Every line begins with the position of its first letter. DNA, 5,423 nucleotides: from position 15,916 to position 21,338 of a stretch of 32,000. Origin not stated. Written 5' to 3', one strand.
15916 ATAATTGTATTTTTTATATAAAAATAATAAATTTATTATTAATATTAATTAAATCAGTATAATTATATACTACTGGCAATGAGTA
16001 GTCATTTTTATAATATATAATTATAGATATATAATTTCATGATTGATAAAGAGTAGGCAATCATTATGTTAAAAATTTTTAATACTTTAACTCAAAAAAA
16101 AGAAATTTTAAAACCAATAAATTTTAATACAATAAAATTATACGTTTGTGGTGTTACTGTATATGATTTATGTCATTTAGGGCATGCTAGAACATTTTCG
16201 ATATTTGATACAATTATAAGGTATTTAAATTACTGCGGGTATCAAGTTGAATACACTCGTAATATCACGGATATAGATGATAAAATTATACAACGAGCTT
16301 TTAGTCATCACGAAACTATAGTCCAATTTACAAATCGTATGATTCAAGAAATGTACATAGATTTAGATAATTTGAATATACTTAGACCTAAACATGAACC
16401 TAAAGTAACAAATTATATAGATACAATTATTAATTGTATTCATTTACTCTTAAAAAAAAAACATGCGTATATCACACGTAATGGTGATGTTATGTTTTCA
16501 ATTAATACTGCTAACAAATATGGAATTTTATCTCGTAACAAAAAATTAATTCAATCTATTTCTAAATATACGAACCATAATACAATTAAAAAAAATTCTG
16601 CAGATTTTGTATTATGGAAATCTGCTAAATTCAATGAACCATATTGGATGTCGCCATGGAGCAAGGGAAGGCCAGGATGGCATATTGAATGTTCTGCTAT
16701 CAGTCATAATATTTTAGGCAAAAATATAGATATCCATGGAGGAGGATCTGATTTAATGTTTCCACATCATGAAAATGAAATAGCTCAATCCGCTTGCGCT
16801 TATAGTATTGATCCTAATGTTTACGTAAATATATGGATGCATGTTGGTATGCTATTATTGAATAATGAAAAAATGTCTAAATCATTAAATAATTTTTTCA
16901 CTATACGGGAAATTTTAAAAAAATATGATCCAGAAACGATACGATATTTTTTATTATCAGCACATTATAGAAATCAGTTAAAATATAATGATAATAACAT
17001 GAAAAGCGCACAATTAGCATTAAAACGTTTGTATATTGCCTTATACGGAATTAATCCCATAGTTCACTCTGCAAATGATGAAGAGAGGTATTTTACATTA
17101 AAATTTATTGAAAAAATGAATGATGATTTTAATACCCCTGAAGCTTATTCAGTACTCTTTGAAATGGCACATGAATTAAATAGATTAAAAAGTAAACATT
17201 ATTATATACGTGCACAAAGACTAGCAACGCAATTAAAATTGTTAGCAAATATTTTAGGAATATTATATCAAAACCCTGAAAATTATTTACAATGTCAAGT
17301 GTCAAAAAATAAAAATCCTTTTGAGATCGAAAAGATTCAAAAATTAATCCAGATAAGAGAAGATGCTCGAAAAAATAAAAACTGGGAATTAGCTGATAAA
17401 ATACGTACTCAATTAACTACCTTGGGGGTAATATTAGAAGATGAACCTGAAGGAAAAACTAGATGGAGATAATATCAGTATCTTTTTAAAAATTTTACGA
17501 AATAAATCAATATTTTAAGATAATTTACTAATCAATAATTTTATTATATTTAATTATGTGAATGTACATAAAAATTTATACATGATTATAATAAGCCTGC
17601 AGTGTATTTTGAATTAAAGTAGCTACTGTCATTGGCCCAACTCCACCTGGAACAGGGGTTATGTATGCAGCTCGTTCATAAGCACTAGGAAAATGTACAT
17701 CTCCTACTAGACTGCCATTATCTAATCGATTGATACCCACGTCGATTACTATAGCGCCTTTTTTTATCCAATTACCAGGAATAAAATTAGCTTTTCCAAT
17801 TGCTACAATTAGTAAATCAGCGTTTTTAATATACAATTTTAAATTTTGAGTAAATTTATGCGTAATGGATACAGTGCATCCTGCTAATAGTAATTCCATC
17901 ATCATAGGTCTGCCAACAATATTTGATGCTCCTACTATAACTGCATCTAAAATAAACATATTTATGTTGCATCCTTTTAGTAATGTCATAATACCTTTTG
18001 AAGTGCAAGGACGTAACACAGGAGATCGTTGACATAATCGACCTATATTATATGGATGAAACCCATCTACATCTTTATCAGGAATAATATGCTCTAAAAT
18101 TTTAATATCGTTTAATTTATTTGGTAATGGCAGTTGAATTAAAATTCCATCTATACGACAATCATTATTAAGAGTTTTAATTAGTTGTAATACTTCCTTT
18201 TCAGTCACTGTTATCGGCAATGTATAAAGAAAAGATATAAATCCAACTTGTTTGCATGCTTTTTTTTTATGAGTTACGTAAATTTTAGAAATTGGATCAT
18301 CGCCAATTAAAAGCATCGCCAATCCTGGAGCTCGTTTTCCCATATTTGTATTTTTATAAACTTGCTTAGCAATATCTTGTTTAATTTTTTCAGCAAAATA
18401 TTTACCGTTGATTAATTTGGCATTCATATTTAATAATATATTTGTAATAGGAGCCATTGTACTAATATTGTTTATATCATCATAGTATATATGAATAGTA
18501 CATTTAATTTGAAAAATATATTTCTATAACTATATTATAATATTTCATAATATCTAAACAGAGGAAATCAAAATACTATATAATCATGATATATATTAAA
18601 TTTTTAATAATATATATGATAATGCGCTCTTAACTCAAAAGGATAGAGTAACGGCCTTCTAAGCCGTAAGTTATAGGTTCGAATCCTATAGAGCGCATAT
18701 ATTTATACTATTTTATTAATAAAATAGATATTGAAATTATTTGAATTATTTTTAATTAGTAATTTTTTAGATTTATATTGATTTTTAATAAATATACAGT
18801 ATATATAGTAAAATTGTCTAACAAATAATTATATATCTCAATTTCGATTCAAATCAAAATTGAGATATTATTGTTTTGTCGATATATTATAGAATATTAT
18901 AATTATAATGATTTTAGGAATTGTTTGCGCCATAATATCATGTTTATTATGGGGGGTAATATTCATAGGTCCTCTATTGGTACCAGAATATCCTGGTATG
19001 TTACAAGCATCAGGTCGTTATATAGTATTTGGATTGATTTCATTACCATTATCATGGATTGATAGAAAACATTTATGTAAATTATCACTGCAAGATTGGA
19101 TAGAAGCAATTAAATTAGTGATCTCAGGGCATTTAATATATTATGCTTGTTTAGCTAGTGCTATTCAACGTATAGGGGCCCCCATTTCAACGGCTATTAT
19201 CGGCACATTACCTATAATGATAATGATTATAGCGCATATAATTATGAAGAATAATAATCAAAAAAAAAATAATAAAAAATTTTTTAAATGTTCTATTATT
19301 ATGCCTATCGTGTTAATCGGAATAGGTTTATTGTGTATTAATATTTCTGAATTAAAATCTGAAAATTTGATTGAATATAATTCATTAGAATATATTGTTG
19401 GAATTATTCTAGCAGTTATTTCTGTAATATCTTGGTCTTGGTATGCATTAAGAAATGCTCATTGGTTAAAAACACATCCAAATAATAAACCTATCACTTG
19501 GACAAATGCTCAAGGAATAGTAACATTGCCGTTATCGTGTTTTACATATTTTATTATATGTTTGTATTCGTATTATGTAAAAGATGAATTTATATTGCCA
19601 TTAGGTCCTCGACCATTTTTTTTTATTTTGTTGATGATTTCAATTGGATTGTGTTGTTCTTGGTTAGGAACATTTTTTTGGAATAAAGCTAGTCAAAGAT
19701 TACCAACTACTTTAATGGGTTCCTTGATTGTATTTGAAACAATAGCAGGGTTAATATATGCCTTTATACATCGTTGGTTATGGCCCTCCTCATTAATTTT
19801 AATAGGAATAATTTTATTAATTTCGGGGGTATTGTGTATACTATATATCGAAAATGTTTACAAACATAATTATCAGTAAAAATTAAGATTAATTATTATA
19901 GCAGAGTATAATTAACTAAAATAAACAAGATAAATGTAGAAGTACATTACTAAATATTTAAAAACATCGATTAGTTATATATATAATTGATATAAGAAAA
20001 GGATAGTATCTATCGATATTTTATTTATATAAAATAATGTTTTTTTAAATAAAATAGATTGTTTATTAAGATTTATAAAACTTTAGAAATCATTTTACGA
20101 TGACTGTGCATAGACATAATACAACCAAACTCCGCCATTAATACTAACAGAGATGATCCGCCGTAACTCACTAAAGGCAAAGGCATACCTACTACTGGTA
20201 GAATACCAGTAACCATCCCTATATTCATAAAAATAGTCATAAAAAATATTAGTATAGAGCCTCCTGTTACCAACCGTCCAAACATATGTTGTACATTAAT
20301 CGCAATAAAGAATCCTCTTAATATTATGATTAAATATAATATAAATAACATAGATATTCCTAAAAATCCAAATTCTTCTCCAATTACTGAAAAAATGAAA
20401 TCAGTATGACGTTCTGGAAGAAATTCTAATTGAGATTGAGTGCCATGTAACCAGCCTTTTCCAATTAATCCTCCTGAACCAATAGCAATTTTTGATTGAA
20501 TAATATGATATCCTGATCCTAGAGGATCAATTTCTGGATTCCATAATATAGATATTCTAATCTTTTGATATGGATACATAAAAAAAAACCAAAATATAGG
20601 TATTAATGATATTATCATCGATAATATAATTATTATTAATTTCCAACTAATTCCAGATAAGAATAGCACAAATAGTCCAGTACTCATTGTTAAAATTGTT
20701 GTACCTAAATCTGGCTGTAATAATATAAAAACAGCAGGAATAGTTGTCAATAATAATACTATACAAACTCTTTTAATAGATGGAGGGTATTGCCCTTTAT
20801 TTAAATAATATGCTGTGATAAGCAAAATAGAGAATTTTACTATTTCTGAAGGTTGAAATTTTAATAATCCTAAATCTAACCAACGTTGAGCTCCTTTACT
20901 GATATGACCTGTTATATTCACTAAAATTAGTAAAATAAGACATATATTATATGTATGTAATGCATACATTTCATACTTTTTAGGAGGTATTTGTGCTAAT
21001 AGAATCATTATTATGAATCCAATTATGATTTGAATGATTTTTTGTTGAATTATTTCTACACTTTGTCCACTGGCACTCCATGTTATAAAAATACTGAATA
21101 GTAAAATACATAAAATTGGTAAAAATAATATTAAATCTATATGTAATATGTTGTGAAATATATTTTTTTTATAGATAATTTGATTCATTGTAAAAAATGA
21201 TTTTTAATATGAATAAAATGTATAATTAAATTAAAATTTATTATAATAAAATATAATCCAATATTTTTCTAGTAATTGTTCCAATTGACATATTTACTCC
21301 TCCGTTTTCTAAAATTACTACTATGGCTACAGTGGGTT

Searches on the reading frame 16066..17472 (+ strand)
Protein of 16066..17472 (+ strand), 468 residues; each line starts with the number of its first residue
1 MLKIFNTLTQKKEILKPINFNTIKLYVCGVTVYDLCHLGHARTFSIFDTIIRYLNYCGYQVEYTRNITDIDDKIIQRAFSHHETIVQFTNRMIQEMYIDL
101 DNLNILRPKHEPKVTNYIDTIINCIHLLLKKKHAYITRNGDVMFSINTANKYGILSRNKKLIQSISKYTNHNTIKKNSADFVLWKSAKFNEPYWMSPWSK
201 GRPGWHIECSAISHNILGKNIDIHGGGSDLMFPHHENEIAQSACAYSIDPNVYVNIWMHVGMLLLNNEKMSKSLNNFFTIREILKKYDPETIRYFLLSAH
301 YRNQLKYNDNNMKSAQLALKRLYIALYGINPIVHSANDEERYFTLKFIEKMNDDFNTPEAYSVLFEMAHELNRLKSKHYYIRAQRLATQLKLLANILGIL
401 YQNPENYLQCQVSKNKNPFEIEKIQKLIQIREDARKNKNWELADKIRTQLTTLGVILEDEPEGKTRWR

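Call 31: search_protein_families(library=ncbifam, proteins=[window:16066-17472:+], max_evalue=1e-20)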
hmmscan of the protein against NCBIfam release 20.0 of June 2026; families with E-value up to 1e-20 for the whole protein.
window:16066-17472:+ (468 aa): 4 families
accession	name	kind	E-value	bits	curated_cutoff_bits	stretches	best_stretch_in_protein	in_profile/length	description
TIGR00435.1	cysS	equivalog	7.1e-161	536.4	340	1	2-468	1-464/466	cysteine--tRNA ligase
NF011108.0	PRK14536.1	equivalog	7.1e-92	308.7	780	1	2-467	3-487/490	cysteine--tRNA ligase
TIGR03447.1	mycothiol_MshC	equivalog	1.1e-78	264.9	485.1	1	2-378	18-392/411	cysteine--1-D-myo-inosityl 2-amino-2-deoxy-alpha-D-glucopyranoside ligase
NF011107.0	PRK14534.1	equivalog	4e-62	210.8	744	1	1-464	2-476/481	cysteine--tRNA ligase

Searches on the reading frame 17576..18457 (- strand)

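Call 31: search_protein_families(library=ncbifam, proteins=[window:17576-18457:-], max_evalue=1e-20)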
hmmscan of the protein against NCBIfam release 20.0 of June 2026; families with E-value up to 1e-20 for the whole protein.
window:17576-18457:- (293 aa): 30 families (the best 25 are shown)
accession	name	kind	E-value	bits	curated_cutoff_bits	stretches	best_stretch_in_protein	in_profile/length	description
NF008058.0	PRK10792.1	equivalog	2.2e-141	469.8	355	1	11-291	1-281/285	bifunctional methylenetetrahydrofolate dehydrogenase/methenyltetrahydrofolate cyclohydrolase FolD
NF010787.0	PRK14191.1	equivalog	2.3e-103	345.2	423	1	14-291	2-279/285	bifunctional methylenetetrahydrofolate dehydrogenase/methenyltetrahydrofolate cyclohydrolase FolD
NF010785.0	PRK14188.1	subfamily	4.1e-100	334.6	396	1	12-289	2-286/297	bifunctional methylenetetrahydrofolate dehydrogenase/methenyltetrahydrofolate cyclohydrolase FolD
NF010783.0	PRK14186.1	equivalog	2.6e-99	332.1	333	1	13-292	2-285/297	bifunctional methylenetetrahydrofolate dehydrogenase/methenyltetrahydrofolate cyclohydrolase FolD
NF010780.0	PRK14183.1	equivalog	8.6e-99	330.4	480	1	14-291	2-279/283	bifunctional 5,10-methylene-tetrahydrofolate dehydrogenase/ 5,10-methylene-tetrahydrofolate cyclohydrolase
NF010786.0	PRK14189.1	subfamily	2.7e-98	328.6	421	1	11-288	1-277/285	bifunctional methylenetetrahydrofolate dehydrogenase/methenyltetrahydrofolate cyclohydrolase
NF010781.0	PRK14184.1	equivalog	5e-94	314.6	438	1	14-292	2-283/286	bifunctional 5,10-methylene-tetrahydrofolate dehydrogenase/ 5,10-methylene-tetrahydrofolate cyclohydrolase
NF010776.0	PRK14179.1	equivalog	2.8e-93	312.1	445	1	14-290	3-279/284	bifunctional methylenetetrahydrofolate dehydrogenase/methenyltetrahydrofolate cyclohydrolase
NF010763.0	PRK14166.1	equivalog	4e-88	295.1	501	1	15-291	3-279/282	bifunctional 5,10-methylene-tetrahydrofolate dehydrogenase/ 5,10-methylene-tetrahydrofolate cyclohydrolase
NF010775.0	PRK14178.1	equivalog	3.2e-86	289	465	1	16-289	3-271/279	bifunctional methylenetetrahydrofolate dehydrogenase/methenyltetrahydrofolate cyclohydrolase FolD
NF010779.0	PRK14182.1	equivalog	1e-84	284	537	1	14-287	2-275/282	bifunctional 5,10-methylene-tetrahydrofolate dehydrogenase/ 5,10-methylene-tetrahydrofolate cyclohydrolase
NF010777.0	PRK14180.1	equivalog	1.9e-84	283.5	544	1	15-288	3-276/282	bifunctional 5,10-methylene-tetrahydrofolate dehydrogenase/ 5,10-methylene-tetrahydrofolate cyclohydrolase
NF010773.0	PRK14176.1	equivalog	3.4e-84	282.6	437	1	11-288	6-282/287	bifunctional 5,10-methylene-tetrahydrofolate dehydrogenase/ 5,10-methylene-tetrahydrofolate cyclohydrolase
NF010790.0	PRK14194.1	equivalog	7.6e-84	281.5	508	1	11-288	2-281/301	bifunctional methylenetetrahydrofolate dehydrogenase/methenyltetrahydrofolate cyclohydrolase FolD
NF010770.0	PRK14173.1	equivalog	6.3e-82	275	411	1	11-288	1-277/287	bifunctional 5,10-methylene-tetrahydrofolate dehydrogenase/ 5,10-methylene-tetrahydrofolate cyclohydrolase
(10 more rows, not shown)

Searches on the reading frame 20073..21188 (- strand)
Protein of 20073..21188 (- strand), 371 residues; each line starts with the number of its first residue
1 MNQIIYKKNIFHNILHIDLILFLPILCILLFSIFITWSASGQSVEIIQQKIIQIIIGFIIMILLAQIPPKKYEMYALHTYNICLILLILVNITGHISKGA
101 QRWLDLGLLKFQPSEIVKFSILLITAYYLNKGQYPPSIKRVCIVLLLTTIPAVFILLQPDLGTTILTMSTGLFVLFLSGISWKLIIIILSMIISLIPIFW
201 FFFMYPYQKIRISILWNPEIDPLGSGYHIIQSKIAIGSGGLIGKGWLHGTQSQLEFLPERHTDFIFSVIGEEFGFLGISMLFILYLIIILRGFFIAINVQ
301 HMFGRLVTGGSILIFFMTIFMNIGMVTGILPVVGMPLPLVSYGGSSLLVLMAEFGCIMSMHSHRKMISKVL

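Call 31: search_protein_families(library=ncbifam, proteins=[window:20073-21188:-], max_evalue=1e-20)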
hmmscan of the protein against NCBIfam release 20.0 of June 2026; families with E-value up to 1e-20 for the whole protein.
window:20073-21188:- (371 aa): 6 families
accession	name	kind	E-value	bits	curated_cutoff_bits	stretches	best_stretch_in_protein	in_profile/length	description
NF008060.0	PRK10794.1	equivalog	1.3e-154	514.6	590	1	7-370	6-369/370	peptidoglycan glycosyltransferase MrdB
TIGR02210.1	rodA_shape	equivalog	2.6e-125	418.3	336.7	1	18-365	1-357/357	rod shape-determining protein RodA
TIGR02614.1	ftsW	equivalog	1.8e-84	283.9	337.5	1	21-363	12-356/357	putative lipid II flippase FtsW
TIGR02615.1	spoVE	exception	7.4e-63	213.1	448.8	1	18-359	7-351/354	stage V sporulation protein E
NF037961.1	RodA_shape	subfamily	8.7e-59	199.9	150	1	206-358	246-405/415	rod shape-determining protein RodA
NF008042.0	PRK10774.1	equivalog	2e-55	188.4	493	1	35-353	61-381/405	cell division protein FtsW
